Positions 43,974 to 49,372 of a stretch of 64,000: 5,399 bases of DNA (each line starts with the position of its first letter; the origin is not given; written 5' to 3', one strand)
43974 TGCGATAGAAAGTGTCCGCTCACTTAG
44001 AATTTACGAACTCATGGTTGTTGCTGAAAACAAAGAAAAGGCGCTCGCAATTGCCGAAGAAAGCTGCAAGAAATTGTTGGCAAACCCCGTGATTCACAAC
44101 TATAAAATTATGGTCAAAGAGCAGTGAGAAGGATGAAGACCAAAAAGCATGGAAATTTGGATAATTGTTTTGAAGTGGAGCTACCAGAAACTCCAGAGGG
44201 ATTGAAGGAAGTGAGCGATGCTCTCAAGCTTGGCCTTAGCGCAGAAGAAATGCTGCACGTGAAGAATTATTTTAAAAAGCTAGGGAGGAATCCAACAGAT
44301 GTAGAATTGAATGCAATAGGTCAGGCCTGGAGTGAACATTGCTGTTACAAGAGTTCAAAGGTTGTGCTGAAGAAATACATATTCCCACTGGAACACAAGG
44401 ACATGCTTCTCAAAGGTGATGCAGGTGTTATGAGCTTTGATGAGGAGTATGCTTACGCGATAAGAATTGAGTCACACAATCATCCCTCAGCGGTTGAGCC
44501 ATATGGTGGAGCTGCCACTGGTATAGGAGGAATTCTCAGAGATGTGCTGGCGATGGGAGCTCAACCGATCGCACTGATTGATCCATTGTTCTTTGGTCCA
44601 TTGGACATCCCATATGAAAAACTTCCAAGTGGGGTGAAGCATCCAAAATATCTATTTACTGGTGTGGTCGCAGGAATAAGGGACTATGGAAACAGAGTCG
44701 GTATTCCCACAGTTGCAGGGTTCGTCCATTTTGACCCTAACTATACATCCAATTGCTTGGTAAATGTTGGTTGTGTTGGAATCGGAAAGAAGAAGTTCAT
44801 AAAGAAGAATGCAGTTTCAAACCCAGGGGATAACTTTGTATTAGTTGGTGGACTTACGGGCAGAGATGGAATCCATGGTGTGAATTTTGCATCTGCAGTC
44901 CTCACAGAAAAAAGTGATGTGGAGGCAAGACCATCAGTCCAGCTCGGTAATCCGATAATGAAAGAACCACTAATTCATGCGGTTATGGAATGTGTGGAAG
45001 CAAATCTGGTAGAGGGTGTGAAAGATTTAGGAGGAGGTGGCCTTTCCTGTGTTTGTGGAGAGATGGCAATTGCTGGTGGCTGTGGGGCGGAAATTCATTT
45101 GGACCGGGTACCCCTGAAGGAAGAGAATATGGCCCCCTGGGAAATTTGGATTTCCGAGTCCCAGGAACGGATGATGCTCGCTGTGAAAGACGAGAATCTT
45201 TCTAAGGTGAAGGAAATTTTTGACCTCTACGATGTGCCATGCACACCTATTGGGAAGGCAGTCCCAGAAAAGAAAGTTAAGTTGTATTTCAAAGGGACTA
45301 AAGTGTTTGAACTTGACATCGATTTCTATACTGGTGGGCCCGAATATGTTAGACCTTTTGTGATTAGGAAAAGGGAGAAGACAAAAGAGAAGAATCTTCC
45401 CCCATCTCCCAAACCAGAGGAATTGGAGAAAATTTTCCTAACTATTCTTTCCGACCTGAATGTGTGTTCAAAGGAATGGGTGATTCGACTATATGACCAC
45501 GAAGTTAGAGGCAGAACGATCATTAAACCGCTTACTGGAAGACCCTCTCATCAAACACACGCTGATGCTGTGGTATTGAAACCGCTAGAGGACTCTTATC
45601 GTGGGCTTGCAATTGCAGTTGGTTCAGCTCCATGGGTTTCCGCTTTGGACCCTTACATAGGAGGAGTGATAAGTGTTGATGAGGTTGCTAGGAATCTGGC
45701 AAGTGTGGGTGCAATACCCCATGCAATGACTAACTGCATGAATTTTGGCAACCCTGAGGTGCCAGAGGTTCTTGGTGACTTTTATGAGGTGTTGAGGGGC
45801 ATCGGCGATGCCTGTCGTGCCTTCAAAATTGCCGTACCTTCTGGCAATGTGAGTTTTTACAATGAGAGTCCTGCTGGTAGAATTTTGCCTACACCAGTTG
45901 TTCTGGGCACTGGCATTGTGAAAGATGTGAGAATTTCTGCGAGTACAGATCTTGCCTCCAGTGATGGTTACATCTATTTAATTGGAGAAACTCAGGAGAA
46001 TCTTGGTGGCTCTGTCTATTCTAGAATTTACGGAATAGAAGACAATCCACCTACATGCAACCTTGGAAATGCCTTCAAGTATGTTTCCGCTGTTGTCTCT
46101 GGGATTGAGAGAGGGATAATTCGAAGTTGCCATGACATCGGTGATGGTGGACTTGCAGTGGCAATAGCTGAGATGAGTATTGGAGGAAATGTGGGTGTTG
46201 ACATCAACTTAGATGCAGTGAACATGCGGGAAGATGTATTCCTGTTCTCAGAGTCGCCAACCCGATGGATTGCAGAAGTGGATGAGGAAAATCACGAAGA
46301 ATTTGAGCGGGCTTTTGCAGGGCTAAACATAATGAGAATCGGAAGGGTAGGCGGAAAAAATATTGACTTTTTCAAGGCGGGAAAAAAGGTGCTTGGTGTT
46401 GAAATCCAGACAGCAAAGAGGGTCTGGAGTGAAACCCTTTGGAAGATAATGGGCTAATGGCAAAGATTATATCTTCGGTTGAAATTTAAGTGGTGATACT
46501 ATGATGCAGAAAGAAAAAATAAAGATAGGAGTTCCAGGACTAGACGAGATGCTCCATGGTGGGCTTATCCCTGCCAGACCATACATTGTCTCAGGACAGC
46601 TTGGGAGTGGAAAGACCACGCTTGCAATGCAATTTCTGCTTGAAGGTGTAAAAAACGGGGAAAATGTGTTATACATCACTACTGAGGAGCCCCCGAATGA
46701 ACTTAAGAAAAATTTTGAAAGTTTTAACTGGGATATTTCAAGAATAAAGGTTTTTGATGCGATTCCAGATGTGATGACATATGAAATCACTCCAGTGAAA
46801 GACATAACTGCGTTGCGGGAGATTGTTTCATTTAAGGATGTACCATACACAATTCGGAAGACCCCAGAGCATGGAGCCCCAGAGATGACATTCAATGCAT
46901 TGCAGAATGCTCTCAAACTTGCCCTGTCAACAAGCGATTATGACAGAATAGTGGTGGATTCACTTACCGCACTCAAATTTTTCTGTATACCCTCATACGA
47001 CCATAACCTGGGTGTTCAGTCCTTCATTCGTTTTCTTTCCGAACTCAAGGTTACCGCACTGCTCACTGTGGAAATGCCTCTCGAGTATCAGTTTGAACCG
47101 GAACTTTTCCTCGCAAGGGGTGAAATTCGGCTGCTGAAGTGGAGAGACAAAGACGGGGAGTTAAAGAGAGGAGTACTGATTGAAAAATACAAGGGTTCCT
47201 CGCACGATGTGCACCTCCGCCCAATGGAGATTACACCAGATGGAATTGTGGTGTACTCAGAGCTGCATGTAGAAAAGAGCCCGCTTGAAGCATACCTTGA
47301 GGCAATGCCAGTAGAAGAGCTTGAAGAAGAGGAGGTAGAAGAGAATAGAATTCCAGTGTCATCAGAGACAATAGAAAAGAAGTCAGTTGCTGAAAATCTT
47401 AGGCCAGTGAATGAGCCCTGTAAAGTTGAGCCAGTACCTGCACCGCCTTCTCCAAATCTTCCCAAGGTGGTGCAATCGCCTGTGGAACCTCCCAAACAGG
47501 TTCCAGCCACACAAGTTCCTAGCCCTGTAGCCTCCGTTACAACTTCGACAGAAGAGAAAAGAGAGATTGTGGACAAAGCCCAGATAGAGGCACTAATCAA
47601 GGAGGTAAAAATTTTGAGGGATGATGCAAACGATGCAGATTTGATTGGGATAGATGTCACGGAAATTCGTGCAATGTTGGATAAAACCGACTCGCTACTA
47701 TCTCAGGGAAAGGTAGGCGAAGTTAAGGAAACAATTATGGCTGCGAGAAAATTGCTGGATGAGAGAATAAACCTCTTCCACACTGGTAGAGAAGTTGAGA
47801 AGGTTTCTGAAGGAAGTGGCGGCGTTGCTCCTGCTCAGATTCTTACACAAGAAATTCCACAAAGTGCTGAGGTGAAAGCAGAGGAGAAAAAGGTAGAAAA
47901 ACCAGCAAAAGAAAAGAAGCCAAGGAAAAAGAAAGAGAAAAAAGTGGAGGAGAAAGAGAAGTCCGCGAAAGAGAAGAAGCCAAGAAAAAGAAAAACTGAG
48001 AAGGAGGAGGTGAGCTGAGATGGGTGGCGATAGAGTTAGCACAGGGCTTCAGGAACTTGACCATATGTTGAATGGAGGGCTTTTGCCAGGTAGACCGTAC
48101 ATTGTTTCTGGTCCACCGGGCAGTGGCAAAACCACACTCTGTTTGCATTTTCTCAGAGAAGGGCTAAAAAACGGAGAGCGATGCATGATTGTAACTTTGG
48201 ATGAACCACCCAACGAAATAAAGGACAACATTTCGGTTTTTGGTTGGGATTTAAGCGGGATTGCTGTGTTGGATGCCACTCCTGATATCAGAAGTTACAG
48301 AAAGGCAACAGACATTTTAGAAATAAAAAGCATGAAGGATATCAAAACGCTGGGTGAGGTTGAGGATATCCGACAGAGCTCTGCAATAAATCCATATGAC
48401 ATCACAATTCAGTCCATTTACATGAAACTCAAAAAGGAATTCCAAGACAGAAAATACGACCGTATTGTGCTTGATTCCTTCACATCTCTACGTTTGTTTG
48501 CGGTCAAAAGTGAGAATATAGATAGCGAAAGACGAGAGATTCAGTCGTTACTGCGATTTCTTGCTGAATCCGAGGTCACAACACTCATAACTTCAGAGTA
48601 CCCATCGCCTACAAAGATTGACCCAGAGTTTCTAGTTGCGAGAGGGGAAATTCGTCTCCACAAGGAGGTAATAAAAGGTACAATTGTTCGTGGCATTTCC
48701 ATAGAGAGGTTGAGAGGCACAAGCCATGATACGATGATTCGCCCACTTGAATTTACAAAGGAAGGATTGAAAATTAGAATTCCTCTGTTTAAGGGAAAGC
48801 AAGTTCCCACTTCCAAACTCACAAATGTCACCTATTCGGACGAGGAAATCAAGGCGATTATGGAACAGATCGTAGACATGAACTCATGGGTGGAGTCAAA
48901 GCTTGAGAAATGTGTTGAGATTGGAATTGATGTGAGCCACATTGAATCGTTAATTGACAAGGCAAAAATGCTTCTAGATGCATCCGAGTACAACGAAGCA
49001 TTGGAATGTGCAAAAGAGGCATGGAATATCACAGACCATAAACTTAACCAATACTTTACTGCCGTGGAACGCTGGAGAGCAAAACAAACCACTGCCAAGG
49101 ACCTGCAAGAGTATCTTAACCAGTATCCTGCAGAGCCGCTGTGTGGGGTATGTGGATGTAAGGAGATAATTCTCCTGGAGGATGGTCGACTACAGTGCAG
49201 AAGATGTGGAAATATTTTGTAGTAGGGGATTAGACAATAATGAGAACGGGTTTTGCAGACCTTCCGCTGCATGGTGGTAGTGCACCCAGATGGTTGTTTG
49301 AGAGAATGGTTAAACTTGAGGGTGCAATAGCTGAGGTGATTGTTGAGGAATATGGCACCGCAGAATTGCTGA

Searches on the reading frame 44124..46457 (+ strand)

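Call 14: search_protein_families(library=pfam, proteins=[window:44124-46457:+], max_evalue=0.001)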
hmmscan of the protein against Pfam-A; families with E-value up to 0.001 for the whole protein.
window:44124-46457:+ (777 aa): 4 families
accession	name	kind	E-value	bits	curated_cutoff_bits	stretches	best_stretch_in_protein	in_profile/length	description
PF02769.27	AIRS_C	-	1.4e-55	188.2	23.1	2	234-389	2-155/156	AIR synthase related protein, C-terminal domain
PF00586.29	AIRS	-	1.3e-41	142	24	2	98-220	2-111/112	AIR synthase related protein, N-terminal domain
PF18072.6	FGAR-AT_linker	-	3.3e-20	72.8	26.6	1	27-76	1-50/50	Formylglycinamide ribonucleotide amidotransferase linker domain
PF22689.1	FGAR-AT_PurM_N-like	-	0.00067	19.9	27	0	449-577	1-131/160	FGAR-AT PurM_N-like domain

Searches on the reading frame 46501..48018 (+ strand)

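Call 14: search_protein_families(library=pfam, proteins=[window:46501-48018:+], max_evalue=0.001)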
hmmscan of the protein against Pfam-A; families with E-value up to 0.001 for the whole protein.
window:46501-48018:+ (505 aa): 6 families
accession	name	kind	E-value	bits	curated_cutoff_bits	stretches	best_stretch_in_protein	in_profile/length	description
PF06745.19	ATPase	-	8.4e-41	140.3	26.6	1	7-254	1-229/231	KaiC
PF25199.1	nSTAND_NTPase5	-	4.7e-05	23.7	34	1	28-72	44-90/145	Novel STAND NTPase 5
PF13481.12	AAA_25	-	5.7e-05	23.3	27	1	17-158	25-155/195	AAA domain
PF20720.3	nSTAND3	-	0.00023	21.4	27.2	1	29-72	21-61/155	Novel STAND NTPase 3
PF13173.12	AAA_14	-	0.00027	21.4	27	1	26-73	3-49/129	AAA domain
PF13479.12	AAA_24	-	0.00054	20.3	27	0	29-169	6-87/195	AAA domain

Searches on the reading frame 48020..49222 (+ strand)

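Call 14: search_protein_families(library=pfam, proteins=[window:48020-49222:+], max_evalue=0.001)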
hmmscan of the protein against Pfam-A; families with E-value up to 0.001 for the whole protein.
window:48020-49222:+ (400 aa): 7 families
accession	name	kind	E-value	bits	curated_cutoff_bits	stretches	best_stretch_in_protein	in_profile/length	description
PF06745.19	ATPase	-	3.9e-39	134.8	26.6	1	6-252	1-226/231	KaiC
PF03796.21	DnaB_C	-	1.1e-07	32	27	1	6-182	2-165/255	DnaB-like helicase C terminal domain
PF13481.12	AAA_25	-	8.9e-07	29.2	27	1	9-190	18-186/195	AAA domain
PF11781.13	Zn_ribbon_RRN7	-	2.1e-06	27.7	27.1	1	373-399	5-30/32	Zinc-finger of RNA-polymerase I-specific TFIIB, Rrn7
PF05625.17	PAXNEB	-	0.00015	21.4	28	0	6-67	19-81/366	PAXNEB protein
PF13173.12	AAA_14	-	0.00022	21.7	27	0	25-68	3-45/129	AAA domain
PF20720.3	nSTAND3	-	0.00023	21.3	27.2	1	28-69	21-59/155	Novel STAND NTPase 3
